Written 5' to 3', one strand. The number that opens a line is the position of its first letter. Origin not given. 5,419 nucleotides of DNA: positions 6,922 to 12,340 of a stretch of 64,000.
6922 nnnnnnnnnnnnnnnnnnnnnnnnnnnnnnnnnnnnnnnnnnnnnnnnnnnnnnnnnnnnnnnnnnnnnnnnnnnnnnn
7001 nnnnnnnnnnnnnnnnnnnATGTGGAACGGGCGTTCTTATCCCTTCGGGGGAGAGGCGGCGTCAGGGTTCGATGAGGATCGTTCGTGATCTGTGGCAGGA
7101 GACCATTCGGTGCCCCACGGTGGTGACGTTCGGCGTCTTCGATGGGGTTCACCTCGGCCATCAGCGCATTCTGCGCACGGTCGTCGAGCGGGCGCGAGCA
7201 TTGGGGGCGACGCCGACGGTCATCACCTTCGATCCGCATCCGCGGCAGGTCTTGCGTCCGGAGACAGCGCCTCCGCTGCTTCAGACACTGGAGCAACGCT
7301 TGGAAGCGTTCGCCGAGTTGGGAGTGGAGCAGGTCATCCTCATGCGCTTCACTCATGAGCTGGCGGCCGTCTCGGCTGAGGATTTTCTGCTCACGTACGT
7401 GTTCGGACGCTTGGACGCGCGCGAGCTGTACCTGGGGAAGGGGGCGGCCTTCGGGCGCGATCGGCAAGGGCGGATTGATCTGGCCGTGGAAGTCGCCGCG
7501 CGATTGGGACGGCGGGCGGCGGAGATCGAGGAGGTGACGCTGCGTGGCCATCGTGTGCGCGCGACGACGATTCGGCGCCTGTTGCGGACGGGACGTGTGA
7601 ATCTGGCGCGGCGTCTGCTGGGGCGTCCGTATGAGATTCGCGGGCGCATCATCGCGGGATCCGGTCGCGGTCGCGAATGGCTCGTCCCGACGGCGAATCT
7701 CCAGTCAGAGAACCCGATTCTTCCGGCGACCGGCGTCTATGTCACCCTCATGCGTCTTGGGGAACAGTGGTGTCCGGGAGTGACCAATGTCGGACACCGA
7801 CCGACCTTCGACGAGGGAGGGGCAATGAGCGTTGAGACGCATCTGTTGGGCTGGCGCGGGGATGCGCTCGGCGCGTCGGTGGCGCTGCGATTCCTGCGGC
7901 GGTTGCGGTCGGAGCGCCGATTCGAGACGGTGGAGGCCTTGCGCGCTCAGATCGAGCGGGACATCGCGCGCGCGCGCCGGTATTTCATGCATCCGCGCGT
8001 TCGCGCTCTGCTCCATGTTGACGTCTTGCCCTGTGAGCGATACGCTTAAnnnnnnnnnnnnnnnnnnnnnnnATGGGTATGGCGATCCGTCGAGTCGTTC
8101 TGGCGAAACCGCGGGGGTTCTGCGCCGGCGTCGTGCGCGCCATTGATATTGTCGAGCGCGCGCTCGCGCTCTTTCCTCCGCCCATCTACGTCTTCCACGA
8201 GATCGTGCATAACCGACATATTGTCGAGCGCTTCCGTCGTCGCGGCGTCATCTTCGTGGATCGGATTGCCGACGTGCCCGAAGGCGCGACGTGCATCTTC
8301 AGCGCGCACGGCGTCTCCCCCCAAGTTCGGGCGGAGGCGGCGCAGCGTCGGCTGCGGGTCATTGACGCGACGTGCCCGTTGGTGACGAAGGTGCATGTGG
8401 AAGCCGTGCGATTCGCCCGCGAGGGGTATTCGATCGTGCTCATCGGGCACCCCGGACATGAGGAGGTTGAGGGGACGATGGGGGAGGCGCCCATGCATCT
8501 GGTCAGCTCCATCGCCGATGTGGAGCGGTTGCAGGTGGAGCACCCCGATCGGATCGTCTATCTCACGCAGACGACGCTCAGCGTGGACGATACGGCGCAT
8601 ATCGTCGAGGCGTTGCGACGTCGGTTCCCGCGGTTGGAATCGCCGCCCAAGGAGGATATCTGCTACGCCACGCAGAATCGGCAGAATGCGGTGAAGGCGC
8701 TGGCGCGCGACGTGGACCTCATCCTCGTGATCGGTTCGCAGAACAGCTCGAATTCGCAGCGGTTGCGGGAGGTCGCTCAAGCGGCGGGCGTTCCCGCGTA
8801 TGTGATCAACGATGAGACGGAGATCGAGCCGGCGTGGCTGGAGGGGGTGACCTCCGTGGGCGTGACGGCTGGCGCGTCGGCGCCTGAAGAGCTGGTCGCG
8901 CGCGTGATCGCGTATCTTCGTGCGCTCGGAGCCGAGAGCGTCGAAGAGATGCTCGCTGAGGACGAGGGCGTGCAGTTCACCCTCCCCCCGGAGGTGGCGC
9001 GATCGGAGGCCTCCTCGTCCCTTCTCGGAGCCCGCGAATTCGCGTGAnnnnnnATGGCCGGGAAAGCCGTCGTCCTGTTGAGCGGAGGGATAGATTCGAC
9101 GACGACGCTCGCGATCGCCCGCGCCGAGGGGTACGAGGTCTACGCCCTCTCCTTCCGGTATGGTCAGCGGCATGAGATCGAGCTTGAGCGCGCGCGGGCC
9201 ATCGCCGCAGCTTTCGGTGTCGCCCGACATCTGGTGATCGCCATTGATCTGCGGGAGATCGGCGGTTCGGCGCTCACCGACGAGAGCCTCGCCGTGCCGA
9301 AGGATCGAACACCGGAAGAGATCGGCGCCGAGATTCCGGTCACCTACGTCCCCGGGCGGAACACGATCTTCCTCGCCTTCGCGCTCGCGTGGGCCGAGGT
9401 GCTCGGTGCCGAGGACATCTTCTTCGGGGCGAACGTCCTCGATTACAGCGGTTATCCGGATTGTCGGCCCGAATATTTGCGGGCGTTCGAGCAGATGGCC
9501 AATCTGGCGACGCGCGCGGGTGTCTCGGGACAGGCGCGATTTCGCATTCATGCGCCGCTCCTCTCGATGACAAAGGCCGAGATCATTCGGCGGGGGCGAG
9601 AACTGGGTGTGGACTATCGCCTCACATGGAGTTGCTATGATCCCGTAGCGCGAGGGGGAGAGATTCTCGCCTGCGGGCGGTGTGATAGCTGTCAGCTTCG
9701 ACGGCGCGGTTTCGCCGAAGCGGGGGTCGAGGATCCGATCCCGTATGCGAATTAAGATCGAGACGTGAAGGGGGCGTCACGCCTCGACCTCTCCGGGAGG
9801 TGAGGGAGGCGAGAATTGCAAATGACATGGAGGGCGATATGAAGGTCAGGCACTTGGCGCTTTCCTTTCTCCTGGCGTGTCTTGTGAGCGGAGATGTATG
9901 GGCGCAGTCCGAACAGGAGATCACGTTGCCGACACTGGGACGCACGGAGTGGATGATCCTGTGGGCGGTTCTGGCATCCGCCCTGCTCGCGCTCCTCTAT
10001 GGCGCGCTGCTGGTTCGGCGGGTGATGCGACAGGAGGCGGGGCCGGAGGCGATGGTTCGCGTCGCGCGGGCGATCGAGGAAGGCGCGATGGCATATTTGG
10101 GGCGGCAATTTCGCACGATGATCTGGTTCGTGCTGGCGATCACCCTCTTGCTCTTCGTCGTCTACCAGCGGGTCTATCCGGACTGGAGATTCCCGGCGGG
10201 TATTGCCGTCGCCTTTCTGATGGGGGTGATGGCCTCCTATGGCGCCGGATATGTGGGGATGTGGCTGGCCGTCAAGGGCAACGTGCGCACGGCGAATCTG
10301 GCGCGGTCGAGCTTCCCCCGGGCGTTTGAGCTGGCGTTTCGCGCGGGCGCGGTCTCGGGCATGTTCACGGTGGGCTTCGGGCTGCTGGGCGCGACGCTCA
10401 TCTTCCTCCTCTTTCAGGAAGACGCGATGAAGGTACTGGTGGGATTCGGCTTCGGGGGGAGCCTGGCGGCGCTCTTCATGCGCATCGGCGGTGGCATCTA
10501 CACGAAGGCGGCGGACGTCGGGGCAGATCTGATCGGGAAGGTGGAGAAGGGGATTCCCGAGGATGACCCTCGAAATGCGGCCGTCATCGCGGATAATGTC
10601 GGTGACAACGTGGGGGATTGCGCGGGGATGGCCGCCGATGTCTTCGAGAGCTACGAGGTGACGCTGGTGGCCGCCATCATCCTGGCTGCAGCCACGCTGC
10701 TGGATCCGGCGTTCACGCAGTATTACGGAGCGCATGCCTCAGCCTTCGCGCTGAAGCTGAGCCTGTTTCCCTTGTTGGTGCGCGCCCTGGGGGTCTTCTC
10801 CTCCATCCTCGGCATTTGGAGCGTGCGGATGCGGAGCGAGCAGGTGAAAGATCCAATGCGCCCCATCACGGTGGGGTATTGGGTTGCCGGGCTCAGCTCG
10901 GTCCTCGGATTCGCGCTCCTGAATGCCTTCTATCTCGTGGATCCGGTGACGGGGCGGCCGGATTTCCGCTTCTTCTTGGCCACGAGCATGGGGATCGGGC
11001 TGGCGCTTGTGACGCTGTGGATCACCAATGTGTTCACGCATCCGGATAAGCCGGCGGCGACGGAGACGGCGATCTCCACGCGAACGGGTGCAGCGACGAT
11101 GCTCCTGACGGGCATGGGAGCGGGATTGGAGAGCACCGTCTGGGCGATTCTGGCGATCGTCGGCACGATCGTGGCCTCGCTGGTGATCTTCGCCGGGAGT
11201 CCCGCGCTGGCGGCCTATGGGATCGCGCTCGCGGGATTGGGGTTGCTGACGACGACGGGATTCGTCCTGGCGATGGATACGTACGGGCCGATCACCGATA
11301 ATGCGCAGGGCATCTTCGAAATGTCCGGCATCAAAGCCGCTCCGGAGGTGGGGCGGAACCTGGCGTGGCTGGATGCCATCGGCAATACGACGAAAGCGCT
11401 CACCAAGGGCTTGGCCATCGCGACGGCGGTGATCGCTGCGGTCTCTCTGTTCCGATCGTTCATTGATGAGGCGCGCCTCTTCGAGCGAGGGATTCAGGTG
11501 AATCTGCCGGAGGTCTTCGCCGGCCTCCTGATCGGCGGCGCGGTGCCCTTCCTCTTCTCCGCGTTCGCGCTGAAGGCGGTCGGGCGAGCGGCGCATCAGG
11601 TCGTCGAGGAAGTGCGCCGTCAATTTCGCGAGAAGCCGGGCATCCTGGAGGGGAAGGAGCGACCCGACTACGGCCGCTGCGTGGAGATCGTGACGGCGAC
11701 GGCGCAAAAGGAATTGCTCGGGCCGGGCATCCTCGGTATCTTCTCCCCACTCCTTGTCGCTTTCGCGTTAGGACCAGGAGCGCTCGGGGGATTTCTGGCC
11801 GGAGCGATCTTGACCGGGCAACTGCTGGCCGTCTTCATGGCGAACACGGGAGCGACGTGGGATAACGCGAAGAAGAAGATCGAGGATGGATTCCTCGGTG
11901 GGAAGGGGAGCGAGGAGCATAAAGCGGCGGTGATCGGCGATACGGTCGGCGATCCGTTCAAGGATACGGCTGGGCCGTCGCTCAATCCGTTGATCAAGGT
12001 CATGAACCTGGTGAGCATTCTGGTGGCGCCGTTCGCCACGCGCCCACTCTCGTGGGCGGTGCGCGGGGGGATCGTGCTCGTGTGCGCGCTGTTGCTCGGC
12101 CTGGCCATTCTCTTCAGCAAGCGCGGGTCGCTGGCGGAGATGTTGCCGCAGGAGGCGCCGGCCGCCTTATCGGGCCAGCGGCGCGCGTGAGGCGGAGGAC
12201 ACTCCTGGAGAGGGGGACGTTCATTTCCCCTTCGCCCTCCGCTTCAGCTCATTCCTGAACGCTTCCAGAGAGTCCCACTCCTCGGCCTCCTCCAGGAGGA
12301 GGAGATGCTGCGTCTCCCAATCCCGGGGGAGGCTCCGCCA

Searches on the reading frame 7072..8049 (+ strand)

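Call 24: search_protein_families(library=pfam, proteins=[window:7072-8049:+], max_evalue=0.00001)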
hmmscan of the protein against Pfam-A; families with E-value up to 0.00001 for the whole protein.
window:7072-8049:+ (325 aa): 2 families
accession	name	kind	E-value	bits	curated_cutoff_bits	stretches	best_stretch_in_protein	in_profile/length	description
PF06574.18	FAD_syn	-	1e-41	142.8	27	1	13-165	5-157/158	FAD synthetase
PF01687.23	Flavokinase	-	3.4e-38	131.1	19.6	1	183-305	1-124/124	Riboflavin kinase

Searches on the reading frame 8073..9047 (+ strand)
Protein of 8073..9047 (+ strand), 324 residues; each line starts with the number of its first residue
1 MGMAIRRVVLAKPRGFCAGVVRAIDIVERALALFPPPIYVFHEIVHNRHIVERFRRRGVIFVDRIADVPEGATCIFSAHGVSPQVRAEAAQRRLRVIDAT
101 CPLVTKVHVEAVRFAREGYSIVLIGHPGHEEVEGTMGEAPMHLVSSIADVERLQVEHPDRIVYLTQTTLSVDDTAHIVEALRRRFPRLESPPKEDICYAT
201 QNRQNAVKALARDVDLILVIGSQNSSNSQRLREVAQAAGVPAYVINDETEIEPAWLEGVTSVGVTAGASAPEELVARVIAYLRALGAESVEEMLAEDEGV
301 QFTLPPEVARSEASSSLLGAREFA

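Call 24: search_protein_families(library=pfam, proteins=[window:8073-9047:+], max_evalue=0.00001)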
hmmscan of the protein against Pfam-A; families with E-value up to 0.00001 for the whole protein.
window:8073-9047:+ (324 aa): 1 family
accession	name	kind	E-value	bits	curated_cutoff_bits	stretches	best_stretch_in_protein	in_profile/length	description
PF02401.23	LYTB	-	4.5e-99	331.5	24.5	1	8-282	1-266/267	LytB protein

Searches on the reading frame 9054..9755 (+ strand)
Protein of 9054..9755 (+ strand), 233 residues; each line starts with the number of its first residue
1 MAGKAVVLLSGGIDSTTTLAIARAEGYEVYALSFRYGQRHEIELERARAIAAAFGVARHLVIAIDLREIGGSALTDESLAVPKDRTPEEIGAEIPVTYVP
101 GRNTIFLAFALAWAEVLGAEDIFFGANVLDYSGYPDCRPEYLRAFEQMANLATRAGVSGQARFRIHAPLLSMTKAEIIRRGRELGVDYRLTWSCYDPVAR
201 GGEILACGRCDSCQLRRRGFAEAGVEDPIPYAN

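Call 24: search_protein_families(library=pfam, proteins=[window:9054-9755:+], max_evalue=0.00001)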
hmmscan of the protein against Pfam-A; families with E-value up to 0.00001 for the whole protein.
window:9054-9755:+ (233 aa): 2 families
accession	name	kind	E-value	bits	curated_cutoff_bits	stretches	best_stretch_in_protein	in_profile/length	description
PF06508.19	QueC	-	1.5e-77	260.3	22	1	4-223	1-209/210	Queuosine biosynthesis protein QueC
PF00733.27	Asn_synthase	-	7e-07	29.7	21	1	7-61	22-77/354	Asparagine synthase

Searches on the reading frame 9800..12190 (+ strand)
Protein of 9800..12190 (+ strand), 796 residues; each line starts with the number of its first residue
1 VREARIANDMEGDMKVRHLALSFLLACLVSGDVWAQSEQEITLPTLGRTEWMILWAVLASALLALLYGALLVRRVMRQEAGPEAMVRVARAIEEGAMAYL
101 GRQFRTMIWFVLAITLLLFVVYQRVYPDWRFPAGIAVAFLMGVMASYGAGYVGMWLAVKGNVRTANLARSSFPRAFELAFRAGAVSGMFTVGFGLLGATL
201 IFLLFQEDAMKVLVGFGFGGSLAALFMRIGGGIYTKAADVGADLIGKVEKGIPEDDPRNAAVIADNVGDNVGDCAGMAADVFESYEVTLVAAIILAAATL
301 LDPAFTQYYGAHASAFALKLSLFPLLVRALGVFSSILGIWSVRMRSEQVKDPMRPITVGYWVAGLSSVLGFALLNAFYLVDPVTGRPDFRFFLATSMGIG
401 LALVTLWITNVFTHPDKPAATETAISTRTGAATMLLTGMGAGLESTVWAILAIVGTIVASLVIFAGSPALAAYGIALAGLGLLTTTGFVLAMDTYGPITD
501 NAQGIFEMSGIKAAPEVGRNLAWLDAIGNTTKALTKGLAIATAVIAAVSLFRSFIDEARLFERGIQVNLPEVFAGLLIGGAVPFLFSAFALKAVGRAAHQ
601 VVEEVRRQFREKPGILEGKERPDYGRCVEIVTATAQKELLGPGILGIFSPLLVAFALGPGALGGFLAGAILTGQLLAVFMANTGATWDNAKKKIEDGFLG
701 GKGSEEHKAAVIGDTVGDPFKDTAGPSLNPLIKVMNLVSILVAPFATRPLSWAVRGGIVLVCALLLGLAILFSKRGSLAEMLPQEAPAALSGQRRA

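Call 24: search_protein_families(library=pfam, proteins=[window:9800-12190:+], max_evalue=0.00001)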
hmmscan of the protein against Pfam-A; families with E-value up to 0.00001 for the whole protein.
window:9800-12190:+ (796 aa): 1 family
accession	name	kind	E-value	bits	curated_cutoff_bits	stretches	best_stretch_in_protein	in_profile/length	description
PF03030.21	H_PPase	-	1.2e-242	807.7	29.7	1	62-742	1-645/645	Inorganic H+ pyrophosphatase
